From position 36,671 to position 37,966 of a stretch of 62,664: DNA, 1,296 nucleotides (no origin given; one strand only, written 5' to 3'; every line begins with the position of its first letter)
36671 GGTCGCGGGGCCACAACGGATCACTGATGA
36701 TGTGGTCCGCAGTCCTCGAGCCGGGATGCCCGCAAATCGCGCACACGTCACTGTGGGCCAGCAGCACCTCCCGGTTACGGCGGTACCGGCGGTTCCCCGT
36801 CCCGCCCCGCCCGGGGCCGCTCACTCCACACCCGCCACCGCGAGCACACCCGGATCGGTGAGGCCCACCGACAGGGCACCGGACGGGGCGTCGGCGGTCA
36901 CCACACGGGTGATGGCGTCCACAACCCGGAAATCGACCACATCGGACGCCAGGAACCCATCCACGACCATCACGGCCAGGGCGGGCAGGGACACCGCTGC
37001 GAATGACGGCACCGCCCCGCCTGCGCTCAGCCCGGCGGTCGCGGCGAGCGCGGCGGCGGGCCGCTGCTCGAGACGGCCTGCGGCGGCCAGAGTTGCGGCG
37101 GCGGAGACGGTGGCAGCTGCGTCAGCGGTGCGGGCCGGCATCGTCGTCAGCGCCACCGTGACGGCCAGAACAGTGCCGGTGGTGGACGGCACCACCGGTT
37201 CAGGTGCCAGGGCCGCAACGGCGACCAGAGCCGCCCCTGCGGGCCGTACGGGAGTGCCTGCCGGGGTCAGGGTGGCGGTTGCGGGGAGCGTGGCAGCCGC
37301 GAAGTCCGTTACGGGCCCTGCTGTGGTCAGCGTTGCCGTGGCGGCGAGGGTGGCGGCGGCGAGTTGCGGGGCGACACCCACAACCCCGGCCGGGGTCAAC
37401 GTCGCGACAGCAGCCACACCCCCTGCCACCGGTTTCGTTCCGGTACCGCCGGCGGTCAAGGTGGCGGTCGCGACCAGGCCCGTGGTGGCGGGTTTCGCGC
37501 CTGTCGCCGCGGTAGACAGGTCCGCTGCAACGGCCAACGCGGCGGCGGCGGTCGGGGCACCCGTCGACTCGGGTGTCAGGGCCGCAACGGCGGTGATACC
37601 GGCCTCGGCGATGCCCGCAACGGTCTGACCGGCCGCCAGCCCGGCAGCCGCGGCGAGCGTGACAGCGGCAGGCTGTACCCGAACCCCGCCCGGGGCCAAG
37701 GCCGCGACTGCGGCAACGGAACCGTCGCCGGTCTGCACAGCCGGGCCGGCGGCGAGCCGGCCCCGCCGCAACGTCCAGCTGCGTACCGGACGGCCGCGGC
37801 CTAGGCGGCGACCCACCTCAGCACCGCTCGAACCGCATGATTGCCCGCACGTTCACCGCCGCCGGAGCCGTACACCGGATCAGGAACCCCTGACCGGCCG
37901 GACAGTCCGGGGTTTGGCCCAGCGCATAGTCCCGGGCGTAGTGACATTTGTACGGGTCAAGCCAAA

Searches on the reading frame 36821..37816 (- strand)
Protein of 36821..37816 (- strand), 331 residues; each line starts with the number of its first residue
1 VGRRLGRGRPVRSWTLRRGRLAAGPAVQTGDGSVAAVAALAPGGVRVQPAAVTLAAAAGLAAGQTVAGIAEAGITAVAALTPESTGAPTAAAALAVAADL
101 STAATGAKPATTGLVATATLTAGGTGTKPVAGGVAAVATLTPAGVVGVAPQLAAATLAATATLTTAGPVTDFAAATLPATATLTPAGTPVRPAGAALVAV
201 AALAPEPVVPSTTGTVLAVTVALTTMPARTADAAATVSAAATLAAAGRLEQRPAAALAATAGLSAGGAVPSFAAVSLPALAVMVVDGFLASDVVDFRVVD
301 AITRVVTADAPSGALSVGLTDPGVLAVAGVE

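Call 39: search_protein_families(library=pfam, alignment_id=A2, max_evalue=0.001)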
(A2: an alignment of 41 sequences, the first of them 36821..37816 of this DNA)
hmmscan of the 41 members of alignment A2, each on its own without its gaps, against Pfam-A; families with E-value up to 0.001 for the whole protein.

A. member 1, window:36821-37816:- (331 aa): 0 families

B. families by the number of members that match (of 41 scanned): 6 families
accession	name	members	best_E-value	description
PF13481.12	AAA_25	1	1.6e-24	AAA domain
PF23140.1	Gp80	1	3.9e-22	Podophage GP4 fiber I protein gp80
PF04586.22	Peptidase_S78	1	1.4e-17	Caudovirus prohead serine protease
PF00712.24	DNA_pol3_beta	1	2.7e-10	DNA polymerase III beta subunit, N-terminal domain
PF12728.13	HTH_17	1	4.5e-10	Helix-turn-helix domain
PF25681.1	Phage_TTP_17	1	0.00054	Phage tail tube protein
